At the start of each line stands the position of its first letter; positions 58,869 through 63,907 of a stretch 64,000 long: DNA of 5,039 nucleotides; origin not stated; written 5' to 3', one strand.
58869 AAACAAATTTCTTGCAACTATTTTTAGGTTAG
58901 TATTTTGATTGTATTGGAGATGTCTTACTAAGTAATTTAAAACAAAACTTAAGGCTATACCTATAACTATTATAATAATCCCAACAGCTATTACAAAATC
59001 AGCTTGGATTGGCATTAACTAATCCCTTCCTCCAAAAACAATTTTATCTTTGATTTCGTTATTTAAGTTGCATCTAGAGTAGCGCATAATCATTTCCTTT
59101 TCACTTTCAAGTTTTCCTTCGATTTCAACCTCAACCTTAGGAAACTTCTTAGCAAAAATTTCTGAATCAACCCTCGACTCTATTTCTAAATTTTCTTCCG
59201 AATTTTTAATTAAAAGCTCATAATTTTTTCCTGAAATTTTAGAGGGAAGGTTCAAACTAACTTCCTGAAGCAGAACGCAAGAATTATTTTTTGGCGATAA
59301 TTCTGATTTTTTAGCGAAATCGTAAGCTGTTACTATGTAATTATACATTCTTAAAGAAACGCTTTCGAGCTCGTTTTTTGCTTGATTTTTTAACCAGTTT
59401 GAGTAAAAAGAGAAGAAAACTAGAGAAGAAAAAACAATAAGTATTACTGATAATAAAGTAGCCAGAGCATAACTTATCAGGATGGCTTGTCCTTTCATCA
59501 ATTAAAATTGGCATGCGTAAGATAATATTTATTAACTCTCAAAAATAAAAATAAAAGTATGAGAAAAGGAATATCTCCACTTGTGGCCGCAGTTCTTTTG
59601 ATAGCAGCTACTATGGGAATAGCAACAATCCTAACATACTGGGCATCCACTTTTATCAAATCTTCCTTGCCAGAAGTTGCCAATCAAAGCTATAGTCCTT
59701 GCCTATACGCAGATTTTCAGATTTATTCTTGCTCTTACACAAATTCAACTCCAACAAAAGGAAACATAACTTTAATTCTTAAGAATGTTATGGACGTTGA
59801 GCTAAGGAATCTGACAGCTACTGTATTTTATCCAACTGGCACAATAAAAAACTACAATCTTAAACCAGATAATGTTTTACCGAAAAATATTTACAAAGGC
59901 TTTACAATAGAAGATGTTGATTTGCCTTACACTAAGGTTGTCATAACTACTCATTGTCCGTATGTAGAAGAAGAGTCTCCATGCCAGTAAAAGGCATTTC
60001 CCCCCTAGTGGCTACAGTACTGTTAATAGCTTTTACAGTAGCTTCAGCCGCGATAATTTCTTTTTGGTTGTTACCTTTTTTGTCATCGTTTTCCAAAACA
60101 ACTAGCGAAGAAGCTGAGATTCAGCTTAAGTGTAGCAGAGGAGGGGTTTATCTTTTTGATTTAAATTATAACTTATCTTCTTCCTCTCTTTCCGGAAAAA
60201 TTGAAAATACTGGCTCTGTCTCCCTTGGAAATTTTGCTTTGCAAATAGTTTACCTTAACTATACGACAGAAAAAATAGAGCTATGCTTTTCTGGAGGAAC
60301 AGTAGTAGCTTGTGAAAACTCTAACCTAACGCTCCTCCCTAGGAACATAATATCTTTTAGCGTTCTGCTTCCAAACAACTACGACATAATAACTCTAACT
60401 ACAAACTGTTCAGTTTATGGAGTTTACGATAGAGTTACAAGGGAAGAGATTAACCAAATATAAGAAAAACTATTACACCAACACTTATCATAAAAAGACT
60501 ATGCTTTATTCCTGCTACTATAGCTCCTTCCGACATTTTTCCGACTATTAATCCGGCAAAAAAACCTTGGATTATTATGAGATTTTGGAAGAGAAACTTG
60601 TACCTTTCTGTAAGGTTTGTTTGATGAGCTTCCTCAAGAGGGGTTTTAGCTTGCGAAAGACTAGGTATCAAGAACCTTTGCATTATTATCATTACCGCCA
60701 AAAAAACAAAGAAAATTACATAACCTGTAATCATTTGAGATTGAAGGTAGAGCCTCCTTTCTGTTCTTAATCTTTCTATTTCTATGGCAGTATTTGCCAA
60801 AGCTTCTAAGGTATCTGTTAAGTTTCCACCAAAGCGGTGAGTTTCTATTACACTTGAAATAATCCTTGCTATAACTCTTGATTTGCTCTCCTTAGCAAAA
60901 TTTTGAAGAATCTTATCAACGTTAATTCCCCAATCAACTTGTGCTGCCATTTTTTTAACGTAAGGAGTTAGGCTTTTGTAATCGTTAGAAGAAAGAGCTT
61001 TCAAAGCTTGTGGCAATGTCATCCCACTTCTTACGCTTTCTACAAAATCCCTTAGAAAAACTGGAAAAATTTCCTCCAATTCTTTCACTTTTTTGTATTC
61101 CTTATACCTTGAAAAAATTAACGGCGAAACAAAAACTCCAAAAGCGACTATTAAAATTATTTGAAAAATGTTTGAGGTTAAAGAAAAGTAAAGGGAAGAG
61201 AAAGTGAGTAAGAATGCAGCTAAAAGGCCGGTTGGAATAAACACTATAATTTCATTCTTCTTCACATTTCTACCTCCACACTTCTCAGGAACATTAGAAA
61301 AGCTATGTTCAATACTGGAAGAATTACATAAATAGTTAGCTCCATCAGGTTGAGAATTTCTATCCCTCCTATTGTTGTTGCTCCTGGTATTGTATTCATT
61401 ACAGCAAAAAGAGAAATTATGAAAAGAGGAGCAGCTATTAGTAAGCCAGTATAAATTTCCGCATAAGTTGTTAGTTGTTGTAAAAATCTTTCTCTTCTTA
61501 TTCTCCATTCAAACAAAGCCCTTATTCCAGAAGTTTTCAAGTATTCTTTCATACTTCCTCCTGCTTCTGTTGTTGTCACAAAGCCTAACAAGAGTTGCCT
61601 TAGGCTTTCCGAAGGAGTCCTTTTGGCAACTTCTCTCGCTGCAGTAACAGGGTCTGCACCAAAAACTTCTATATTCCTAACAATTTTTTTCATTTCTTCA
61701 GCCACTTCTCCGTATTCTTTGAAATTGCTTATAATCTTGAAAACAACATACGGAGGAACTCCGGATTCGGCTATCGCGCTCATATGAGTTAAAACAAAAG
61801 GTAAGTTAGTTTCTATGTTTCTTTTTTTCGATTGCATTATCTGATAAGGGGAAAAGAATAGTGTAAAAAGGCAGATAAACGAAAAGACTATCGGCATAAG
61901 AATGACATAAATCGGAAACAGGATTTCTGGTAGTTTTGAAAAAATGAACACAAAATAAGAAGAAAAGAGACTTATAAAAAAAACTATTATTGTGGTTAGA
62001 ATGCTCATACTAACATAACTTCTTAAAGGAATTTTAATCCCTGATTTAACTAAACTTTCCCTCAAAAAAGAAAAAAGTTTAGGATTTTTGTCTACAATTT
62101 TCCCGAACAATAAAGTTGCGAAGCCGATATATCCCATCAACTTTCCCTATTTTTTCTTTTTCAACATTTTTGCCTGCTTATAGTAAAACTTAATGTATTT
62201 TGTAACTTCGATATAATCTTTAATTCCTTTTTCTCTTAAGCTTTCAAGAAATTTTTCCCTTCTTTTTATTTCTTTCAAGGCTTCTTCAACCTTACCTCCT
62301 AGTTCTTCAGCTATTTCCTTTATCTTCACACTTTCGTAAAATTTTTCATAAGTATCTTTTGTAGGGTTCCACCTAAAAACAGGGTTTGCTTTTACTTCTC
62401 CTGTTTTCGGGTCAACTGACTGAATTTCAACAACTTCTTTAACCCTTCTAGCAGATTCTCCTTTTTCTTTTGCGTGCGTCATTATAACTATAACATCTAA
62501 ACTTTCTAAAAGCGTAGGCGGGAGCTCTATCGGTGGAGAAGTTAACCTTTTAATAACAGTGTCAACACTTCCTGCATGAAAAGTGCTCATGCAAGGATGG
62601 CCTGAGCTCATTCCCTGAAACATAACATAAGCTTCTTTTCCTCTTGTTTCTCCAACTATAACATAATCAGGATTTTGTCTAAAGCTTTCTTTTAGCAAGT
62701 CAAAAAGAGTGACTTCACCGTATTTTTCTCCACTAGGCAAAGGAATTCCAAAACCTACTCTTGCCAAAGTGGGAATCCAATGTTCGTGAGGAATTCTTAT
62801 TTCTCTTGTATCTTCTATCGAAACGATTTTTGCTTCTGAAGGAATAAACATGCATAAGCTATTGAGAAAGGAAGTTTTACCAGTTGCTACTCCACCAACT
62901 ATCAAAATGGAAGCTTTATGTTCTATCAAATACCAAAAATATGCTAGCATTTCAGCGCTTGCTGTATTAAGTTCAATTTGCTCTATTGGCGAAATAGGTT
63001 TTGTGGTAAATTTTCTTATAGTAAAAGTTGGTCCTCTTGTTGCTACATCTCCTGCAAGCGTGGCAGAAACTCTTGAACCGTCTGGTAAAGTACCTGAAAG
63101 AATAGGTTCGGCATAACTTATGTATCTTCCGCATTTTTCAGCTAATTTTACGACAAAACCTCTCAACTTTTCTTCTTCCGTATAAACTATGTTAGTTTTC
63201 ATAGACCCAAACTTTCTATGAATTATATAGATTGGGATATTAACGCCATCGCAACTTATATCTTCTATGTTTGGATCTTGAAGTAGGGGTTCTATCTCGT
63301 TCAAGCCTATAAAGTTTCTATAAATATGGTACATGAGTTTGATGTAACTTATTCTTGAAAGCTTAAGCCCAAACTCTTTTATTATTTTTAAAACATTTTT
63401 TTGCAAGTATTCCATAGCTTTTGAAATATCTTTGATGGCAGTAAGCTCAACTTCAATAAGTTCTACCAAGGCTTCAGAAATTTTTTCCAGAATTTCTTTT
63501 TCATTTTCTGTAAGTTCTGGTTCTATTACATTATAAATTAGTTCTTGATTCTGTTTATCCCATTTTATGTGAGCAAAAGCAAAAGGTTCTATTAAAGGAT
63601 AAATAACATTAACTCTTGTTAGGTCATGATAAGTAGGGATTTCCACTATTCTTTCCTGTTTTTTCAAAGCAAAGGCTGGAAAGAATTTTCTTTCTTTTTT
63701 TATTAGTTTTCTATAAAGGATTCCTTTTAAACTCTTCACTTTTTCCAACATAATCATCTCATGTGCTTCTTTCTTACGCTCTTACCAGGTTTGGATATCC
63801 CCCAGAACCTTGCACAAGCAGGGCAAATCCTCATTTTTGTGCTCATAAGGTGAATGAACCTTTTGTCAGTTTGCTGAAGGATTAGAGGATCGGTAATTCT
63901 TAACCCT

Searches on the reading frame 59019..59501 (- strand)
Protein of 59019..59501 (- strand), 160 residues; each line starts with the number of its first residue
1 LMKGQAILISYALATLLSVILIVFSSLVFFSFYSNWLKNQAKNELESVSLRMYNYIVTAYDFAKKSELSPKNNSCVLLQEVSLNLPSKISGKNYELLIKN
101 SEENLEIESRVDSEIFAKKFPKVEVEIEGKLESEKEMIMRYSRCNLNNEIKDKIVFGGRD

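Call 74: search_protein_families(library=pfam, proteins=[window:59019-59501:-], max_evalue=0.01)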
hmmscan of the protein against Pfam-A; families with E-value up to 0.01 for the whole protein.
window:59019-59501:- (160 aa): 1 family
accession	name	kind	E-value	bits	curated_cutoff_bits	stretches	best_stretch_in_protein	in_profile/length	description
PF23928.1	DUF7266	-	5.9e-05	23.2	27.6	1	19-143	17-135/145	Family of unknown function (DUF7266)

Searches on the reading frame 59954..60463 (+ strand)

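Call 74: search_protein_families(library=pfam, proteins=[window:59954-60463:+], max_evalue=0.01)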
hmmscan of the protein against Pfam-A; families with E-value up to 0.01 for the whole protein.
window:59954-60463:+ (169 aa): 1 family
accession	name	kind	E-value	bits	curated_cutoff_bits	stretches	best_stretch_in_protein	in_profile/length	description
PF07790.16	Pilin_N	-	0.00013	23.2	25.2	1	13-64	1-50/78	Archaeal Type IV pilin, N-terminal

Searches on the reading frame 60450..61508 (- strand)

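Call 74: search_protein_families(library=pfam, proteins=[window:60450-61508:-], max_evalue=0.01)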
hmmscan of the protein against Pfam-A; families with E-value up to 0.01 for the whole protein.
window:60450-61508:- (352 aa): 1 family
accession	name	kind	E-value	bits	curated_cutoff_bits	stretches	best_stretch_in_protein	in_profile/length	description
PF00482.28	T2SSF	-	1.3e-19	70.8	25.2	1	151-276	1-123/125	Type II secretion system (T2SS), protein F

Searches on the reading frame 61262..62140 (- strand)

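Call 74: search_protein_families(library=pfam, proteins=[window:61262-62140:-], max_evalue=0.01)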
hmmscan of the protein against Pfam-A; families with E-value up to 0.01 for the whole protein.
window:61262-62140:- (292 aa): 1 family
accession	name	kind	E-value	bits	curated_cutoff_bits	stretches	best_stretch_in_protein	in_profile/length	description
PF00482.28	T2SSF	-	1.3e-14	54.7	25.2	1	117-243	2-123/125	Type II secretion system (T2SS), protein F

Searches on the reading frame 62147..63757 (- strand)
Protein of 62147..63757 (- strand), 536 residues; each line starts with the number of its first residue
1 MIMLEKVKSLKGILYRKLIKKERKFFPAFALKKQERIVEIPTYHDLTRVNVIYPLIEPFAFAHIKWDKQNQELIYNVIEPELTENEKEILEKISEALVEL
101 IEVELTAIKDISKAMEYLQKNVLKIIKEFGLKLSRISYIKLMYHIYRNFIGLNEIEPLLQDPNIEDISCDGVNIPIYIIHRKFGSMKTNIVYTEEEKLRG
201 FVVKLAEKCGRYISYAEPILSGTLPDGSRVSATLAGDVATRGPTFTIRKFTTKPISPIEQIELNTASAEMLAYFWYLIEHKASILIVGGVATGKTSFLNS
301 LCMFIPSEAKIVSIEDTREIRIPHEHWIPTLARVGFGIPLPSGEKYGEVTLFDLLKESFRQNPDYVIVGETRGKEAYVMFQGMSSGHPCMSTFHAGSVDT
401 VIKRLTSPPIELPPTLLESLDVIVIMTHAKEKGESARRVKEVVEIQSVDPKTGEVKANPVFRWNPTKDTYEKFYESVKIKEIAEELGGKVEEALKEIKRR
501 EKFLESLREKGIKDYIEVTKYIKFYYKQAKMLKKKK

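Call 9: search_protein_families(library=pfam, proteins=[window:62147-63757:-], max_evalue=0.001)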
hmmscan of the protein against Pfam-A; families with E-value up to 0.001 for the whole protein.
window:62147-63757:- (536 aa): 2 families
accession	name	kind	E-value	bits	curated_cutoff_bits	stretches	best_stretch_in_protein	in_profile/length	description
PF00437.27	T2SSE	-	1.7e-29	103.1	24.9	1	184-483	32-320/370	Type II/IV secretion system protein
PF23989.1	PilB3_C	-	6.2e-06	26.7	27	1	468-529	3-63/83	PilB3-like, C-terminal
